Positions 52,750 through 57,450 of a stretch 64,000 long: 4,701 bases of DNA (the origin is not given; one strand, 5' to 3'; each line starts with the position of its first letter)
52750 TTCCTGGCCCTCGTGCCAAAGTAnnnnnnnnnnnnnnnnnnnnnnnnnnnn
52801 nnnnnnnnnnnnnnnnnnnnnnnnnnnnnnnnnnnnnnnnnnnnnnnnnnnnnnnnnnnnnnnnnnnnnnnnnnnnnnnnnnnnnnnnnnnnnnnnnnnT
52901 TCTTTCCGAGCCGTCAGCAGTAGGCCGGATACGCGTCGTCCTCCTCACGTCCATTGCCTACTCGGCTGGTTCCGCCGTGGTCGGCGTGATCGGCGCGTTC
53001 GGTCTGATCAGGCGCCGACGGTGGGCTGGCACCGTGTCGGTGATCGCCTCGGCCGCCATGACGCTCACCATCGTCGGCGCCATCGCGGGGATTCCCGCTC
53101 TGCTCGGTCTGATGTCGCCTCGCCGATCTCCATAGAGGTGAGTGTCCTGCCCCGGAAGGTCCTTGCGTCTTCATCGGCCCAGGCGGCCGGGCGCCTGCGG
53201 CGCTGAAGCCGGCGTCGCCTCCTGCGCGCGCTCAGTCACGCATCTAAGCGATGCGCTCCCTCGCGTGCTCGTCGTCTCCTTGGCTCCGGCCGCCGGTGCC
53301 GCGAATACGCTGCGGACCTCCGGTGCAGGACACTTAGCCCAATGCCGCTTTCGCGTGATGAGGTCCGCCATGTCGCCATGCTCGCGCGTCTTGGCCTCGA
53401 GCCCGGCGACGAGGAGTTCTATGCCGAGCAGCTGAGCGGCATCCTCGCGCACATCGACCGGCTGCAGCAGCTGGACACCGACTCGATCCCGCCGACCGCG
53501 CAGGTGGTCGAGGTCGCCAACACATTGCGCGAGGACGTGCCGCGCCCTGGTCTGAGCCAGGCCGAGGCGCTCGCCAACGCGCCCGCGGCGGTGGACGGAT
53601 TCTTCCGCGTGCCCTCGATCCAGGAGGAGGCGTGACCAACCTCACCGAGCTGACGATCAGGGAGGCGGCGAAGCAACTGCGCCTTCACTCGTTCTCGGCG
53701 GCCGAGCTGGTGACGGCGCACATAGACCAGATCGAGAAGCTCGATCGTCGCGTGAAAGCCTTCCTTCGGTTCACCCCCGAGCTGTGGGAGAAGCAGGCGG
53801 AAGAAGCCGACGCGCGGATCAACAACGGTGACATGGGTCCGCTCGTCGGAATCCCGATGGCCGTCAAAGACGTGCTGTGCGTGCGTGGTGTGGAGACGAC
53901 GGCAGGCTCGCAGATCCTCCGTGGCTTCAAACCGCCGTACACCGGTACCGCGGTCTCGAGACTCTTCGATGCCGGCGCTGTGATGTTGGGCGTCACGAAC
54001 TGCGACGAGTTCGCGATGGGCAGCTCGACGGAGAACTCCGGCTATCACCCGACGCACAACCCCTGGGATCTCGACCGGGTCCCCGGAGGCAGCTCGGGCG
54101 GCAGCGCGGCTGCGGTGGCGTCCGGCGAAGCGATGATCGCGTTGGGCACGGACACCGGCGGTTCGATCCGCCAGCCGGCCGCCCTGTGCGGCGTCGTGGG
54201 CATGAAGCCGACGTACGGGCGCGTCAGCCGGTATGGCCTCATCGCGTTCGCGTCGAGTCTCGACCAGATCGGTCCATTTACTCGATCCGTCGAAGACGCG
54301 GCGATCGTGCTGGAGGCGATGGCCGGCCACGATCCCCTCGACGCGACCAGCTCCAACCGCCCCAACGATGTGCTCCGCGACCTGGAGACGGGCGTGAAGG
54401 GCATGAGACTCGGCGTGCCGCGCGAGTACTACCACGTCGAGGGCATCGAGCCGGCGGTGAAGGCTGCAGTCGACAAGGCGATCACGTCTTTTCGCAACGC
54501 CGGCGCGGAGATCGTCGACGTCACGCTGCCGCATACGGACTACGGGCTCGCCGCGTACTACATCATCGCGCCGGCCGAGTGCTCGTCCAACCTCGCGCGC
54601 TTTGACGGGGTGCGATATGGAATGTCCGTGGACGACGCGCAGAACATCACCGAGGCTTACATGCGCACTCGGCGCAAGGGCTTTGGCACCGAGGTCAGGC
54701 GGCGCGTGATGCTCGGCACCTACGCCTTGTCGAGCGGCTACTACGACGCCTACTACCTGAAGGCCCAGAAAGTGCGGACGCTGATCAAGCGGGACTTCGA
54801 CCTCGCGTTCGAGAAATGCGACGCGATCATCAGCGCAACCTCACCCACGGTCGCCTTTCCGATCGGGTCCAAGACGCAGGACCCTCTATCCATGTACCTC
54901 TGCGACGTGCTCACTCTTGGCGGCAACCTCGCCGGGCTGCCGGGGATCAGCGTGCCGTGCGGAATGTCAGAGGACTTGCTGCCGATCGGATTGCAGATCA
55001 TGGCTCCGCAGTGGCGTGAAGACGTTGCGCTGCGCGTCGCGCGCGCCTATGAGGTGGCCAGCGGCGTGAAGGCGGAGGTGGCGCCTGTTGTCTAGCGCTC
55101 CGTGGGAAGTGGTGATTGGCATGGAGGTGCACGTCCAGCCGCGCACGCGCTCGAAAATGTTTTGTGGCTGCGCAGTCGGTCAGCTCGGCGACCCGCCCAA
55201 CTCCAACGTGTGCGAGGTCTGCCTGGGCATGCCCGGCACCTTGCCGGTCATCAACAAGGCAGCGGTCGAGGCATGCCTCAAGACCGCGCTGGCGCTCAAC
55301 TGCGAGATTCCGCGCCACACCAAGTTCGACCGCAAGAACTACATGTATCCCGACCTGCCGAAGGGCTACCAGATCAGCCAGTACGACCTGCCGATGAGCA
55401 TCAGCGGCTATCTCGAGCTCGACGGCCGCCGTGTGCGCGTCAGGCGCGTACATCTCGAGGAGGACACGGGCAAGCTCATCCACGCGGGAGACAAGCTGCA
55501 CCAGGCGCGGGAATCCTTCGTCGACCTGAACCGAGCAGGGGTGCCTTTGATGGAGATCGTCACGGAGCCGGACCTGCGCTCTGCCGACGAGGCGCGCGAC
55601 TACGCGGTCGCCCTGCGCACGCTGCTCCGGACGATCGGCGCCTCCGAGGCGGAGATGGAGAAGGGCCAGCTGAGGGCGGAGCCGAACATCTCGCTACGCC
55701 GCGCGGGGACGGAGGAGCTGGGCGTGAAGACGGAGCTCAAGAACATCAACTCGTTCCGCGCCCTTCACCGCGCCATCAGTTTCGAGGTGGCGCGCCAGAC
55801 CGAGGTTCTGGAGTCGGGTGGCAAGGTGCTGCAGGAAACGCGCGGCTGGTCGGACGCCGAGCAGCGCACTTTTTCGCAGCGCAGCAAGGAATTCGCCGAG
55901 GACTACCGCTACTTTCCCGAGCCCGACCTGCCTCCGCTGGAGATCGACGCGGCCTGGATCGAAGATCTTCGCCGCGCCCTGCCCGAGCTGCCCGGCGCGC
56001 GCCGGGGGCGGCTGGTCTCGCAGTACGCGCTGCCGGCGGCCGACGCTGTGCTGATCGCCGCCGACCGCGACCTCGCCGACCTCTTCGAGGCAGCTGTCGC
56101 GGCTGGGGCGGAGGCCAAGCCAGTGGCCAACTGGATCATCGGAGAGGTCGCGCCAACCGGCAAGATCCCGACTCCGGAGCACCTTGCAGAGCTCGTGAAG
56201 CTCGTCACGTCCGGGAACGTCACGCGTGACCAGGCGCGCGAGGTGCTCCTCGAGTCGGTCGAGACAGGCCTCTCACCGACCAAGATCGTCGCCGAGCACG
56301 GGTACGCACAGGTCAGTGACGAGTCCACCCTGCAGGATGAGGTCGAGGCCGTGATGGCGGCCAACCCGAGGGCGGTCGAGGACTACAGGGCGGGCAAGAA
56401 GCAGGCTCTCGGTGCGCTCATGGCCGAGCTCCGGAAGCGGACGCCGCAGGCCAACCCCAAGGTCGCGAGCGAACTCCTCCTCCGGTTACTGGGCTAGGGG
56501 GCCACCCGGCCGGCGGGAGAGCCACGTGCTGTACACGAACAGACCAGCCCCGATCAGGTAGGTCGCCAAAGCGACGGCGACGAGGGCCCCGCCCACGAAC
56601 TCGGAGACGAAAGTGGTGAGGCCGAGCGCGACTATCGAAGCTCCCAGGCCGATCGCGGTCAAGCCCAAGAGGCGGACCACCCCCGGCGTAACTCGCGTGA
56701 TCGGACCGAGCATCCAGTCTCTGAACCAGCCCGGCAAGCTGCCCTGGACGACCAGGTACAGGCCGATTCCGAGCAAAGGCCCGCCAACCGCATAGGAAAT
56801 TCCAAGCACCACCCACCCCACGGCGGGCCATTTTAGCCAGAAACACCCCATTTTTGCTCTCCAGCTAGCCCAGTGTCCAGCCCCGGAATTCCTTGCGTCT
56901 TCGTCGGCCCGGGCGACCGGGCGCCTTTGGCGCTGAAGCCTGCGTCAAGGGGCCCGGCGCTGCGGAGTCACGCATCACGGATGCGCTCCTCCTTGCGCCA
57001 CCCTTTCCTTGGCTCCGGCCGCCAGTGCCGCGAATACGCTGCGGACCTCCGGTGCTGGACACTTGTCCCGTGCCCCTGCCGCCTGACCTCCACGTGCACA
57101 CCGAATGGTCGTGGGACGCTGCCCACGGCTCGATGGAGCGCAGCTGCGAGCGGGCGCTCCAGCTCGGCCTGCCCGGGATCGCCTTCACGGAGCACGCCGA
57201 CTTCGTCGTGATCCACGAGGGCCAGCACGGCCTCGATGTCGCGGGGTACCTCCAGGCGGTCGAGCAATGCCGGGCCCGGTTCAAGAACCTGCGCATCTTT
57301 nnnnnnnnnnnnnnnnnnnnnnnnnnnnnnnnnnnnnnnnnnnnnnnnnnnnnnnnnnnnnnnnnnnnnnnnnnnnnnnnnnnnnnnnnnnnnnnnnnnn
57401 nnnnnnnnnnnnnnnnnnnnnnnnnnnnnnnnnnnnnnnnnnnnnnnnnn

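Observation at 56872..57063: Second copy of the structured element upstream of the PHP-phosphoesterase/rRNA-methyltransferase operon, with a pairing-preserving double substitution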

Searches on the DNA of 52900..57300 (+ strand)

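Call 5: search_rna_families(source=window, start=52900, end=57300, threshold=evalue, max_evalue=10)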
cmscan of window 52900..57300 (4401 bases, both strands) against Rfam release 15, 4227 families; matches with E-value up to 10: 2.
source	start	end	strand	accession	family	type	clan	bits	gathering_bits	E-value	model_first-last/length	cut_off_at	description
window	56706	56784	-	RF03267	mir-645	Gene; miRNA;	-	18.7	90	3.6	1-77/77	no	mir-645 microRNA precursor family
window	55372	55408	-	RF01305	sR51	Gene; snRNA; snoRNA; CD-box;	-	18.5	38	2.4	1-56/56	no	Small nucleolar RNA sR51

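Call 10: search_dna_similar(query=window:53141-53334:+, collection=plasmids, mode=distant, max_evalue=0.001, max_rows=40)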
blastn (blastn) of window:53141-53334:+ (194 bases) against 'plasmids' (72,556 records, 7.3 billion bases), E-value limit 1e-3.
No match.
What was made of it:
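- Tried and rejected: Plasmid collection. blastn found no match (call 10).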

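Call 45: build_rna_model(alignment_id=A3, structure=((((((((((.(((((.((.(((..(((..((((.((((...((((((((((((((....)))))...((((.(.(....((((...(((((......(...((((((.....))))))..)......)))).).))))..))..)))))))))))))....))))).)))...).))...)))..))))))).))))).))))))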
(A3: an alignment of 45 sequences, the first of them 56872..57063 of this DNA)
Model R1 built from alignment A3 (45 sequences, 205 columns); structure: as given.
model positions 193; base pairs 67; branch points 1; effective number of sequences 1.05; information 0.59 bits per position. Calibrated on 0.2 Mb of random sequence (short: E-values are rough).
structure used (alignment columns):
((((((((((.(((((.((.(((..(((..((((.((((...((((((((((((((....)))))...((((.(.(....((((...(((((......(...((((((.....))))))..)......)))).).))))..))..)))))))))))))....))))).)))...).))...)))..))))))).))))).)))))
